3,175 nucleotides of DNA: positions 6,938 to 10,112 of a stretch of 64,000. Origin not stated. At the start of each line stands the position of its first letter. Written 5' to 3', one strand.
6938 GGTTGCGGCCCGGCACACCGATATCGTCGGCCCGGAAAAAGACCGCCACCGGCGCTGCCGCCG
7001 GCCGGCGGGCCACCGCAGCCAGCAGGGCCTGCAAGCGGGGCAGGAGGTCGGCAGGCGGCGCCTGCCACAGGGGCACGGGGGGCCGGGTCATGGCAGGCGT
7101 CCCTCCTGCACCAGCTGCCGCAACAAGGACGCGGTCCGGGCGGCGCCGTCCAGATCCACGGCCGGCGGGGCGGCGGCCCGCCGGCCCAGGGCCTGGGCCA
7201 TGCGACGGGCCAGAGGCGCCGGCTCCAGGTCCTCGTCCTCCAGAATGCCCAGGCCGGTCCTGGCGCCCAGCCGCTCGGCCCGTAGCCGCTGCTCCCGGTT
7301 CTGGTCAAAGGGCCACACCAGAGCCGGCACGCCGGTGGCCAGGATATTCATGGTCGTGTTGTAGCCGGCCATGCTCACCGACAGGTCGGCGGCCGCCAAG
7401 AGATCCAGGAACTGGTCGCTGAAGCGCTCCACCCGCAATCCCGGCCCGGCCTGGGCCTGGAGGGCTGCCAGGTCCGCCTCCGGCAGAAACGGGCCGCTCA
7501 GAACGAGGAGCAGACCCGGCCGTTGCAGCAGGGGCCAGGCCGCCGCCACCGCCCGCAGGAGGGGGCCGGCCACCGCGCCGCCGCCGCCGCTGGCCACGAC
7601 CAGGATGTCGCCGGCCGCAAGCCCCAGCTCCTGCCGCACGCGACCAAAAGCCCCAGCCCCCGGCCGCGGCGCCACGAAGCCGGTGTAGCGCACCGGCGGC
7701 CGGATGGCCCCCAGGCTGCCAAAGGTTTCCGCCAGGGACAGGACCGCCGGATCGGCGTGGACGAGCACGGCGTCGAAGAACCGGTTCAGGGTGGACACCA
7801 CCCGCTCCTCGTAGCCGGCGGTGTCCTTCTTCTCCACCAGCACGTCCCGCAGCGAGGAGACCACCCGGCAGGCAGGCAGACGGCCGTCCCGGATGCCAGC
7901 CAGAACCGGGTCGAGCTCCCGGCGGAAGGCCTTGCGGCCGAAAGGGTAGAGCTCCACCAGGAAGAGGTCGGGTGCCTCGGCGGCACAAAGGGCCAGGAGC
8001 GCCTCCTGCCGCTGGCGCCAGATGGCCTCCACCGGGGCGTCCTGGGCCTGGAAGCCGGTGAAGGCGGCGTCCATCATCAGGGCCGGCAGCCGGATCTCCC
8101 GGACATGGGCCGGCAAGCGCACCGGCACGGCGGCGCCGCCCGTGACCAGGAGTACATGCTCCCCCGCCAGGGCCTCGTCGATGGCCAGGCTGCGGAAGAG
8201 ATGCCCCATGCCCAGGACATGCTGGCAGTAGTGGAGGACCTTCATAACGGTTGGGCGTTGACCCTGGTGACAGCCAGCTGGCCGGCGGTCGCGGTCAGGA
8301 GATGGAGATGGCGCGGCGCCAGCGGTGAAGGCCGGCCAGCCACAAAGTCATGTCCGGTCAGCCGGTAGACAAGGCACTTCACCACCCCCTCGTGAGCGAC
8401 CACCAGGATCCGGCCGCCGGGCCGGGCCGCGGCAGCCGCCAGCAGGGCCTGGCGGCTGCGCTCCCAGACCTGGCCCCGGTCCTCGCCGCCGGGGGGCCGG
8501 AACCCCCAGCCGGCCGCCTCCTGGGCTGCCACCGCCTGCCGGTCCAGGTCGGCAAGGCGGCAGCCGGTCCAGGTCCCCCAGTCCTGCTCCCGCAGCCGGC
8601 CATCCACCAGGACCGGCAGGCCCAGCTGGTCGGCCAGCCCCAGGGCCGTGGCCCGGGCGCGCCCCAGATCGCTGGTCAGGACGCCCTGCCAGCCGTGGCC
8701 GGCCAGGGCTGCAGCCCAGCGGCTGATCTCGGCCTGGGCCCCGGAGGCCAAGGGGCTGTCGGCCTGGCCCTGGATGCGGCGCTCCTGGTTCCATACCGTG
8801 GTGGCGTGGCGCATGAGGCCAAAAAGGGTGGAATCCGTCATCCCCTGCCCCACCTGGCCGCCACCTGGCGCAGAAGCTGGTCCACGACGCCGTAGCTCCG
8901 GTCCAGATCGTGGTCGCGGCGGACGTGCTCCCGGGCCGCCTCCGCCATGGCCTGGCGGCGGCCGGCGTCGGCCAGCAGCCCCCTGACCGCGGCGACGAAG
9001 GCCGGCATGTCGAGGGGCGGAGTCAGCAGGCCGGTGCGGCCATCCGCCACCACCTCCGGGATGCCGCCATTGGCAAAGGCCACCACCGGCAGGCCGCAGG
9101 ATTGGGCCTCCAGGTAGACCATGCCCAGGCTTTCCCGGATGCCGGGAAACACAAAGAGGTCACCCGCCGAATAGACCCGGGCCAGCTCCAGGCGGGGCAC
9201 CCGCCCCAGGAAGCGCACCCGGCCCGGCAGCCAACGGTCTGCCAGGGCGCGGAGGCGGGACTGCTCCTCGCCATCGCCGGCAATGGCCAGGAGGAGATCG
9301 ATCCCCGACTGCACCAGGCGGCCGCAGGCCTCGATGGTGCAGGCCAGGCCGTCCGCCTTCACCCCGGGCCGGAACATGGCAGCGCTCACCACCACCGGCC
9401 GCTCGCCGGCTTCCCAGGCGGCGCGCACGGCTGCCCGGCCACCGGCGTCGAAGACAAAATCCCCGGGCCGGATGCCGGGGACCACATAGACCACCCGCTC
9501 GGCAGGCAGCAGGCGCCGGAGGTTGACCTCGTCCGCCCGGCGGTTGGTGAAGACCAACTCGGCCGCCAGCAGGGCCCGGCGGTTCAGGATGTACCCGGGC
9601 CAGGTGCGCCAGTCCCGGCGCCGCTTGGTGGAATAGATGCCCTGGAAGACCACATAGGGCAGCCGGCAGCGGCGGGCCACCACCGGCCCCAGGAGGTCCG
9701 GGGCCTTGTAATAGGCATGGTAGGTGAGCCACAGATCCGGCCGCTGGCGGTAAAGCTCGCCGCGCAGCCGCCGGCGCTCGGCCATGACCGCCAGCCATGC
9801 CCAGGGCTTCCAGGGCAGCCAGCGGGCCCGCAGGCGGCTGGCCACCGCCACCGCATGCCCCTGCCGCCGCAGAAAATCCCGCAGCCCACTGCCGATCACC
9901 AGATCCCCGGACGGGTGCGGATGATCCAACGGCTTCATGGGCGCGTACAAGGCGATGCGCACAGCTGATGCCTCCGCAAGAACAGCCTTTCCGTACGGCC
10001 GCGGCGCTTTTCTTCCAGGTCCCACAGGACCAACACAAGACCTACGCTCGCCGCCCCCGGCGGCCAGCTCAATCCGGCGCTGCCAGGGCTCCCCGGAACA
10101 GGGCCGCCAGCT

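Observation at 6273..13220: Seven-gene glycoconjugate pathway lacking any classical polysaccharide export or priming gene, fused in one transcriptional direction to the FtsX-type ABC system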

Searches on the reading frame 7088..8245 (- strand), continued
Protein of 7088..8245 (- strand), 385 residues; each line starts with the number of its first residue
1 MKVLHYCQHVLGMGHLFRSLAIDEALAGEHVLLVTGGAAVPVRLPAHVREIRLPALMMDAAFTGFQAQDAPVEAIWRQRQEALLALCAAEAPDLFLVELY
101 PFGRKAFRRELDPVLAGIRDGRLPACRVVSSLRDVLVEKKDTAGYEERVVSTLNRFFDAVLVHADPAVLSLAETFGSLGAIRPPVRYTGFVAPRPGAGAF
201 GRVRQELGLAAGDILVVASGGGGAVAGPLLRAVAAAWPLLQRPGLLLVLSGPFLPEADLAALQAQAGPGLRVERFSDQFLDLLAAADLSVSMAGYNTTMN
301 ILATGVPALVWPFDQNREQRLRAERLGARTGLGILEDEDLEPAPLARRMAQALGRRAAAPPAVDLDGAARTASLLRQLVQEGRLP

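Call 88: search_dna_similar(query=window:7088-8245:-, collection=plasmids, mode=protein, max_evalue=1e-10, max_rows=25)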
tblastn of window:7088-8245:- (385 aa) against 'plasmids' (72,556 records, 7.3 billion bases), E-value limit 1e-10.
Records with a match: 257; places in all: 257; records where one place covers at least 80% of the query: 107.
Best place of each record, by identity: <60% 257.
By first word of the organism name: Rhizobium 143; Sinorhizobium 79; Ensifer 9; Phyllobacterium 5; Candidatus 4; Azospirillum 4; Sulfitobacter 4; Shinella 3; Tritonibacter 2; Mesorhizobium 1; and 3 more.
By predicted mobility (MOB-suite, as given by PLSDB): non-mobilizable 137; mobilizable 92; conjugative 28.
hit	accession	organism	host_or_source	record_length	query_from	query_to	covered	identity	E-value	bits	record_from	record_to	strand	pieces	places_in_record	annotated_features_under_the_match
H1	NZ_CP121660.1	Sinorhizobium terangae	Desmanthus virgatus,cell culture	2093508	2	381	99%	38.7%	3e-37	150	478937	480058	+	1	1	none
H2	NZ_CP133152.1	Sinorhizobium chiapasense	Acaciella angustissima,cell culture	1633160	2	381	99%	38.4%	4e-36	147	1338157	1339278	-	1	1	none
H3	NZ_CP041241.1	Sinorhizobium mexicanum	Acaciella angustissima,cell culture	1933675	2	381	99%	38.3%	3e-35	144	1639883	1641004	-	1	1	none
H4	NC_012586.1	Sinorhizobium fredii NGR234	-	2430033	2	377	98%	38.2%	2e-31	133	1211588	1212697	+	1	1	record has no annotation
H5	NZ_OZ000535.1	Shinella sp. WSC3-e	-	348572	2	380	98%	37.9%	7e-28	122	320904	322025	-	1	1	glycosyltransferase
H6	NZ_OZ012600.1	Shinella sp. WSD5-1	-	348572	2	380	98%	37.9%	7e-28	122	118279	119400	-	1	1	glycosyltransferase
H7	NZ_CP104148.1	Sinorhizobium medicae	Trigonella foenum-graecum,cell culture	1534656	2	377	98%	38.1%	6e-34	140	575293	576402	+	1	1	none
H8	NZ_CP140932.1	Sinorhizobium medicae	Medicago lupulina,whole organism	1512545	2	377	98%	38.1%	7e-34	140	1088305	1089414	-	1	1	none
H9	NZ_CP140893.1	Sinorhizobium medicae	Medicago lupulina,whole organism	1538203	2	377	98%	38.1%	7e-34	140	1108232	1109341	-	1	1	none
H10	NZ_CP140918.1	Sinorhizobium medicae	Medicago lupulina,whole organism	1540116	2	377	98%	38.1%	7e-34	140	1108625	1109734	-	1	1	none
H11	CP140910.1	Sinorhizobium medicae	Medicago lupulina,whole organism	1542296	2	377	98%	38.1%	7e-34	140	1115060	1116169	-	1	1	glycosyltransferase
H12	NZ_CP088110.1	Sinorhizobium medicae WSM1115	cell culture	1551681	2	377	98%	38.1%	2e-33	139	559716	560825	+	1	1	none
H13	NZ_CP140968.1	Sinorhizobium medicae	Medicago lupulina,whole organism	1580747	2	377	98%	37.9%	4e-33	138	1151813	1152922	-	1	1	none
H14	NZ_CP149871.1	Sinorhizobium medicae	Melilotus albus,Cell Culture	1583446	2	377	98%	37.9%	4e-33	138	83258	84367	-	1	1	none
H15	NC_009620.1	Sinorhizobium medicae WSM419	-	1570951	2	377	98%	37.9%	5e-33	138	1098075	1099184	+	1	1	none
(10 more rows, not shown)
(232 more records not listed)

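Call 89: get_annotated_region(hit=H11, flank=9000)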
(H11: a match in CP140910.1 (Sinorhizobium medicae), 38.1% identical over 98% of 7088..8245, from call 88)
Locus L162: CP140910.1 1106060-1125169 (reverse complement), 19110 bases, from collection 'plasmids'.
description: Sinorhizobium medicae strain ml29 plasmid pMl3, complete sequence
organism: Sinorhizobium medicae (NCBI taxid 110321)
taxonomy: Bacteria; Pseudomonadota; Alphaproteobacteria; Hyphomicrobiales; Rhizobiaceae; Sinorhizobium; Sinorhizobium medicae
host: -; source: Medicago lupulina,whole organism; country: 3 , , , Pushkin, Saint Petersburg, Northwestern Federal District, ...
typing (MOB-suite, as given by PLSDB): mobilizable; relaxase MOBQ
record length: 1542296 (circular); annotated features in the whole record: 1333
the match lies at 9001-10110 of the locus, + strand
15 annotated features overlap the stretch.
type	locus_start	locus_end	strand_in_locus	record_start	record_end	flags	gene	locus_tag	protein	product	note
CDS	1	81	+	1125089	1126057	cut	-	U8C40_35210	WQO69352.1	polysaccharide lyase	-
CDS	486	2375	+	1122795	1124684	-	-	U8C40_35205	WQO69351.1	ABC transporter ATP-binding protein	-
CDS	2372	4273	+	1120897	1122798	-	-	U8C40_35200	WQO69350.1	ABC transporter substrate-binding protein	-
CDS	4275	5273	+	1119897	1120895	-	-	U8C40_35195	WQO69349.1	ABC transporter permease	-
CDS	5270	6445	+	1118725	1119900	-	-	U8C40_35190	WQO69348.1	ABC transporter permease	-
CDS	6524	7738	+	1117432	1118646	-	-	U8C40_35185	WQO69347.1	glycosyltransferase family protein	-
CDS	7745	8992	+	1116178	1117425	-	-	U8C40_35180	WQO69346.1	glycosyltransferase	-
CDS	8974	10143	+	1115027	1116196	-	-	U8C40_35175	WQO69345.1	glycosyltransferase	-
CDS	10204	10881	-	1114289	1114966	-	-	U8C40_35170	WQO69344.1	class I SAM-dependent methyltransferase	-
CDS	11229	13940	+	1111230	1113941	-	-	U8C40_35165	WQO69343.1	ABC transporter ATP-binding protein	-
CDS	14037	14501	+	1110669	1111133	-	-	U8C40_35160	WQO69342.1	Crp/Fnr family transcriptional regulator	-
CDS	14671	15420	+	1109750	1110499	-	-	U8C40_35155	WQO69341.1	FkbM family methyltransferase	-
CDS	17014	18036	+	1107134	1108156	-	-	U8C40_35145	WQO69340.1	ABC transporter substrate-binding protein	-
CDS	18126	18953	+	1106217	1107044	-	-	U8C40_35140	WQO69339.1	ABC transporter permease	-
CDS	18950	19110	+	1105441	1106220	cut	-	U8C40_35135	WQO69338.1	ABC transporter permease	-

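Call 105: search_protein_families(library=padloc, proteins=[window:7088-8245:-], max_evalue=0.00001)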
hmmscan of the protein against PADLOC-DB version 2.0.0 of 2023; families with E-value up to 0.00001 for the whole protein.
window:7088-8245:- (385 aa): 0 families

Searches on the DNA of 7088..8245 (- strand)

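Call 92: search_dna_similar(query=L162:6524-10143:+, collection=plasmids, mode=near, max_rows=60, rows=spread)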
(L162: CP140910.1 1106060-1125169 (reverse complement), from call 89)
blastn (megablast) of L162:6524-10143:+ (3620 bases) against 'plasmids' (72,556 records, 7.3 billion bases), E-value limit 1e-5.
Records with a match: 178; places in all: 178; records where one place covers at least 80% of the query: 88.
Best place of each record, by identity: >=99% 4; 95-99% 8; 80-90% 51; 60-80% 115.
By first word of the organism name: Rhizobium 103; Sinorhizobium 70; Shinella 3; Ensifer 1; Phyllobacterium 1.
By predicted mobility (MOB-suite, as given by PLSDB): mobilizable 87; non-mobilizable 73; conjugative 18.
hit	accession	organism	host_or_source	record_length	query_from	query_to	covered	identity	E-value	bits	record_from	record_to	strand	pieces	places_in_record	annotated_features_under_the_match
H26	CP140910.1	Sinorhizobium medicae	Medicago lupulina,whole organism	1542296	1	3620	100%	100.0%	0e+0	6685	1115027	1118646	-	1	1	glycosyltransferase (x2) | glycosyltransferase family protein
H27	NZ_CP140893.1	Sinorhizobium medicae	Medicago lupulina,whole organism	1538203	1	3620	100%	100.0%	0e+0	6685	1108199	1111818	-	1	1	none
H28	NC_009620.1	Sinorhizobium medicae WSM419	-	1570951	1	3620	100%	98.8%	0e+0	6447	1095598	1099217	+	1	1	none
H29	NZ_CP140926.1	Sinorhizobium medicae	Medicago lupulina,whole organism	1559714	1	3620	100%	97.8%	0e+0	6237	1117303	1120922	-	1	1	none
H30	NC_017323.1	Sinorhizobium meliloti BL225C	-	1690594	1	3596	99%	86.1%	0e+0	3866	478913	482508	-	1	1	none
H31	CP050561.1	Sinorhizobium meliloti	Melilotus officinalis,cell culture,root ...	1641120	1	3596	99%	86.1%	0e+0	3866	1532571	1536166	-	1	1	glycosyltransferase family 4 protein | hypothetical protein | glycosyl transferase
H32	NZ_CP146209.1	Sinorhizobium meliloti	-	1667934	1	3596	99%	86.1%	0e+0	3866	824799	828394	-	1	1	none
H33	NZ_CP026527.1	Sinorhizobium meliloti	Medicago sativa L. subsp. ambigua,Cell ...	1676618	1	3596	99%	86.1%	0e+0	3866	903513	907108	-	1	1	none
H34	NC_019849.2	Sinorhizobium meliloti GR4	-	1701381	1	3596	99%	86.1%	0e+0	3860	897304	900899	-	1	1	none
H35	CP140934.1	Sinorhizobium meliloti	Medicago lupulina,whole organism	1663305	1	3596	99%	86.0%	0e+0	3855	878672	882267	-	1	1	glycosyltransferase family 4 protein | glycosyltransferase family protein (x2)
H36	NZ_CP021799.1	Sinorhizobium meliloti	Medicago sativa,Single Cell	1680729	1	3593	99%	86.1%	0e+0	3866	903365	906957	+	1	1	none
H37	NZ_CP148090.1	Sinorhizobium meliloti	Medicago sativa,cell culture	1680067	1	3593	99%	86.1%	0e+0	3860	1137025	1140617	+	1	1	none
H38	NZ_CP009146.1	Sinorhizobium meliloti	Medicago orbicularis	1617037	1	3596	99%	86.0%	0e+0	3843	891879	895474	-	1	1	none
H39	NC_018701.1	Sinorhizobium meliloti Rm41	-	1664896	1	3596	99%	86.0%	0e+0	3840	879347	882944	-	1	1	none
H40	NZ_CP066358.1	Sinorhizobium meliloti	Medicago lupulina L.,nodules of ...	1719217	1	3596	99%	85.9%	0e+0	3838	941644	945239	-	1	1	none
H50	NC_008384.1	Rhizobium johnstonii 3841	-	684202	14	3251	89%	72.5%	0e+0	955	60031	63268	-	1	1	glycosyltransferase (x2) | glycosyltransferase family protein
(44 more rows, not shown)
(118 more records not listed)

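Call 93: get_annotated_region(hit=H50, flank=9000)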
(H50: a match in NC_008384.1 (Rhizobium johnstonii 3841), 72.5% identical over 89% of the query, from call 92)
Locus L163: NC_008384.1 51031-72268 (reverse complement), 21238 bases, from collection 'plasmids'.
description: Rhizobium johnstonii 3841 plasmid pRL11, complete sequence
organism: Rhizobium johnstonii 3841 (NCBI taxid 216596)
taxonomy: Bacteria; Pseudomonadota; Alphaproteobacteria; Hyphomicrobiales; Rhizobiaceae; Rhizobium; Rhizobium johnstonii; Rhizobium johnstonii 3841
host: -; source: -; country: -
typing (MOB-suite, as given by PLSDB): conjugative; relaxase MOBQ; mating-pair formation MPF_T
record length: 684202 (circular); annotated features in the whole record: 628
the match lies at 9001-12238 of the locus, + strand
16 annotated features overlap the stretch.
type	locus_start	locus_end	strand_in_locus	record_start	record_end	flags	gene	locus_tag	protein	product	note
CDS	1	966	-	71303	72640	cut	-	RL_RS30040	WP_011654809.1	nucleotide sugar dehydrogenase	-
CDS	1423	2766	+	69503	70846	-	-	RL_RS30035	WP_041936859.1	adenylate/guanylate cyclase domain-containing protein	-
CDS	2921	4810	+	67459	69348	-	-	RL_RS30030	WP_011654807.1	ABC transporter ATP-binding protein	-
CDS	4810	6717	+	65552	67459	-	-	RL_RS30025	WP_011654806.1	ABC transporter substrate-binding protein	-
CDS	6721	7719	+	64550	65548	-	-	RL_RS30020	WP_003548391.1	ABC transporter permease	GO:0055085 - transmembrane transport [Evidence IEA]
CDS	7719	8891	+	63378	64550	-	-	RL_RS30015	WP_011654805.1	ABC transporter permease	-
CDS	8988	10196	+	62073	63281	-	-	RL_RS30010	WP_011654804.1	glycosyltransferase family protein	-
CDS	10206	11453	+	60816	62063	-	-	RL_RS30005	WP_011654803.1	glycosyltransferase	-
CDS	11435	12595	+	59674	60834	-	-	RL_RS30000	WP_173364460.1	glycosyltransferase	-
CDS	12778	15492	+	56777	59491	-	-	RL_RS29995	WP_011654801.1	ABC transporter transmembrane domain-containing protein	-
CDS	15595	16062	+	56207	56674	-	-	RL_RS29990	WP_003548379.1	cyclic nucleotide-binding domain-containing protein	-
CDS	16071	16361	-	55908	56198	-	-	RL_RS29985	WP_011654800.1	type II toxin-antitoxin system RelE/ParE family toxin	GO:0030541 - plasmid partitioning [Evidence IEA]; GO:0051290 - protein heterotetramerization [Evidence IEA]; GO:0009432 ...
CDS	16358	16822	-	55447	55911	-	-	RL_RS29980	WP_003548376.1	hypothetical protein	-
CDS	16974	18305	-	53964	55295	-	-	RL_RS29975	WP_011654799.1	MFS transporter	GO:0055085 - transmembrane transport [Evidence IEA]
CDS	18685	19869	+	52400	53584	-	cyoA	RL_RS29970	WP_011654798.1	ubiquinol oxidase subunit II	GO:0015990 - electron transport coupled proton transport [Evidence IEA]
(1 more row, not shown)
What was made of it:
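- The B-C-F trio in rhizobia sits next to an Opp-type import system (calls 89, 93). Opp-like and cyclic-nucleotide-linked ABC genes around the rhizobial trio (call 93).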

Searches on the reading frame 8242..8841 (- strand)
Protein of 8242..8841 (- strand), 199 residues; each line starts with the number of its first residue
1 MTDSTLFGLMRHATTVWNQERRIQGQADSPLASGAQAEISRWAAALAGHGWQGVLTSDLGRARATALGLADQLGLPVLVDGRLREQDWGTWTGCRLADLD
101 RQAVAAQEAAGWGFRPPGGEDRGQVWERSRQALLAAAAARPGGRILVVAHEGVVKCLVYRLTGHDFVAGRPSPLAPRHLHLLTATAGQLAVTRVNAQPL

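Call 5: search_protein_families(library=pfam, proteins=[window:8242-8841:-], max_evalue=0.01)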
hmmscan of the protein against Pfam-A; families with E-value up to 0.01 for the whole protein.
window:8242-8841:- (199 aa): 1 family
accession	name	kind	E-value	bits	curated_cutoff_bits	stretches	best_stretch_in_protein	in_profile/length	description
PF00300.27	His_Phos_1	-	9.7e-43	146.5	21.7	1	9-196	3-193/194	Histidine phosphatase superfamily (branch 1)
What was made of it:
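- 8242..8841 (-): E: histidine phosphatase (branch 1), 199 aa. ATGA overlaps with D and with F. His_Phos_1 9.7e-43 (call 5).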

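Call 6: search_protein_families(library=ncbifam, proteins=[window:8242-8841:-], max_evalue=0.01)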
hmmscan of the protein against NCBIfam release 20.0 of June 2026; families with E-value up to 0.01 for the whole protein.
window:8242-8841:- (199 aa): 15 families
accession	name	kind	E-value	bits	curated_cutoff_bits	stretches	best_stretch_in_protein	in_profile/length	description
TIGR03162.1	ribazole_cobC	equivalog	7.4e-29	100.4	162.9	1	9-164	3-158/176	alpha-ribazole phosphatase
NF005567.0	PRK07238.1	equivalog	2.3e-22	79.9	326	1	2-159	175-335/378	bifunctional RNase H/acid phosphatase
NF002901.0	PRK03482.1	equivalog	4e-21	75.6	261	1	9-169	6-169/215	2,3-diphosphoglycerate-dependent phosphoglycerate mutase GpmB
NF045917.1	PhserinePhPspA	equivalog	1.1e-12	48.1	350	1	9-159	6-159/211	phosphoserine phosphatase PspA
TIGR03848.1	MSMEG_4193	subfamily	3.1e-12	46.4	203.85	1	9-162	4-164/204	MSMEG_4193 family putative phosphomutase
NF011580.0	PRK15004.1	equivalog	1.3e-11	44.9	250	1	9-162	5-161/203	adenosylcobalamin/alpha-ribazole phosphatase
NF038349.1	dPGM_arch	equivalog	1.6e-09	37.9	225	1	9-158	3-145/194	2,3-diphosphoglycerate-dependent phosphoglycerate mutase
NF009994.0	PRK13463.1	equivalog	4.1e-08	33.3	277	1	9-164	7-165/203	phosphoserine phosphatase 1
NF002339.0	PRK01295.1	equivalog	4.2e-07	29.6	316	1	6-162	4-170/206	2,3-bisphosphoglycerate-dependent phosphoglycerate mutase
NF009993.0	PRK13462.1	equivalog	2.5e-06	27.3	226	1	9-163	10-160/203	acid phosphatase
TIGR01258.1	pgm_1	subfamily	1.7e-05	24.3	81.7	1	9-96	5-97/245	2,3-bisphosphoglycerate-dependent phosphoglycerate mutase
NF010718.0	PRK14120.1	equivalog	2.4e-05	23.7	366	1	9-99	9-104/249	phosphoglyceromutase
NF010713.0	PRK14115.1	equivalog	0.0001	21.7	305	1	9-98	6-100/248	2,3-diphosphoglycerate-dependent phosphoglycerate mutase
NF002217.0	PRK01112.1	equivalog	0.00027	20.4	320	1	8-67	5-64/228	2,3-bisphosphoglycerate-dependent phosphoglycerate mutase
NF010715.0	PRK14117.1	equivalog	0.00063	19.3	421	1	10-102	7-104/230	phosphoglycerate mutase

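Call 105: search_protein_families(library=padloc, proteins=[window:8242-8841:-], max_evalue=0.00001)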
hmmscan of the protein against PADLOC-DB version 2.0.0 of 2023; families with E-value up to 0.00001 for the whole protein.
window:8242-8841:- (199 aa): 0 families

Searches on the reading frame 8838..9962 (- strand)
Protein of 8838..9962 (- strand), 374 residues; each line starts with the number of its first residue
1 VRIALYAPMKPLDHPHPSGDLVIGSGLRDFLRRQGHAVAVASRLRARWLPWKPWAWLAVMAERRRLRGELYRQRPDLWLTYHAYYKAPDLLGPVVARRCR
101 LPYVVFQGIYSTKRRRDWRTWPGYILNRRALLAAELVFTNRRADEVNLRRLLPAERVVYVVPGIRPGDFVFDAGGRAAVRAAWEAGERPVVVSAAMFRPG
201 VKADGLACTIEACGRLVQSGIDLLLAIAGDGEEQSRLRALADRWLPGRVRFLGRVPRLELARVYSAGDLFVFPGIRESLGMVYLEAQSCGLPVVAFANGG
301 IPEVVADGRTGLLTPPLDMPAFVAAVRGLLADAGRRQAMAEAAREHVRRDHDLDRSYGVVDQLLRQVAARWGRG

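Call 5: search_protein_families(library=pfam, proteins=[window:8838-9953:-], max_evalue=0.01)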
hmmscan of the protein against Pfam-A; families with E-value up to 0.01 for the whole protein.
window:8838-9953:- (371 aa): 4 families
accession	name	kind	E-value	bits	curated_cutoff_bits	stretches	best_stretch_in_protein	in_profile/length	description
PF00534.26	Glycos_transf_1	-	2.5e-32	112.2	26.4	1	201-342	28-171/172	Glycosyl transferases group 1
PF13692.12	Glyco_trans_1_4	-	2.1e-30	106.3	27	1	186-329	2-142/142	Glycosyl transferases group 1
PF13524.12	Glyco_trans_1_2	-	1.4e-11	45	25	1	233-352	16-137/144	Glycosyl transferase-like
PF20706.3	GT4-conflict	-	2.8e-05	23.7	26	1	202-349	213-360/385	Family 4 Glycosyltransferase in conflict systems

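Call 6: search_protein_families(library=ncbifam, proteins=[window:8838-9953:-], max_evalue=0.01)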
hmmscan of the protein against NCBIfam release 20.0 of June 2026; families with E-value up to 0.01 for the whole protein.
window:8838-9953:- (371 aa): 35 families (the best 25 are shown)
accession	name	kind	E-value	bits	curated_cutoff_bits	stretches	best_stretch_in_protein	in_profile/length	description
NF041876.1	EPS_EpsE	equivalog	6.7e-27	94.7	400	1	178-353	207-385/389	exopolysaccharide biosynthesis GT4 family glycosyltransferase EpsE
TIGR03999.1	thiol_BshA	equivalog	7.6e-24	84.3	273.7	1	210-351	220-360/375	N-acetyl-alpha-D-glucosaminyl L-malate synthase BshA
TIGR03449.1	mycothiol_MshA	equivalog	2.7e-22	79.2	462.5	1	227-345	265-385/406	D-inositol-3-phosphate glycosyltransferase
TIGR03088.1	stp2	hypoth_equivalog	7.5e-22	77.9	409.05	1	150-351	158-360/374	TIGR03088 family PEP-CTERM/XrtA system glycosyltransferase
TIGR04063.1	stp3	hypoth_equivalog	3.9e-20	72.1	442.05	1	146-357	174-388/397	TIGR04063 family PEP-CTERM/XrtA system glycosyltransferase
TIGR02149.1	glgA_Coryne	subfamily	7.2e-18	64.9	302.4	1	139-346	156-372/391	glycogen synthase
NF053787.1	GlcN_PG_synth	equivalog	1.7e-17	63.3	480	1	253-363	251-355/361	N-acetylglucosaminyl phosphatidylglycerol synthase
NF038229.1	Glyco4_Geo_Pelo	equivalog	9.9e-17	61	400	1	58-365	42-337/338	GPMC system family 4 glycosyltransferase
TIGR04005.1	wcaL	equivalog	3.8e-13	49.1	537.6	1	199-356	233-398/406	colanic acid biosynthesis glycosyltransferase WcaL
TIGR04157.1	glyco_rSAM_CFB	subfamily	2e-12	46.9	400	1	152-312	193-349/406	TIGR04157 family glycosyltransferase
TIGR02472.1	sucr_P_syn_N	equivalog_domain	3.1e-12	46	576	1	263-349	340-426/439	sucrose-phosphate synthase, putative, glycosyltransferase domain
TIGR04047.1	MSMEG_0565_glyc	hypoth_equivalog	1.7e-10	40.6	259.85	1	158-345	165-356/373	MSMEG_0565 family glycosyltransferase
NF047684.1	TeichurnBiosyTuaC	equivalog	5.2e-10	38.8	550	1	220-356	248-381/391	teichuronic acid biosynthesis protein TuaC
NF041879.1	EPS_EpsH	equivalog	1.7e-09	36.9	800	1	197-346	246-398/431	exopolysaccharide biosynthesis glycosyltransferase EpsH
NF012028.0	PRK15484.1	subfamily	2e-09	37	618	1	228-347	242-361/380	lipopolysaccharide N-acetylglucosaminyltransferase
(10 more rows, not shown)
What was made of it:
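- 8838..9962 (-): D: second GT4 glycosyltransferase, 374 aa. Its stop overlaps the start of E (ATGA). Weak BshA, MshA and sucrose-phosphate-synthase similarity (calls 5, 6).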

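Call 105: search_protein_families(library=padloc, proteins=[window:8838-9962:-], max_evalue=0.00001)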
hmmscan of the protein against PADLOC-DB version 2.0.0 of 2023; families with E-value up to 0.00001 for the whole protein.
window:8838-9962:- (374 aa): 0 families
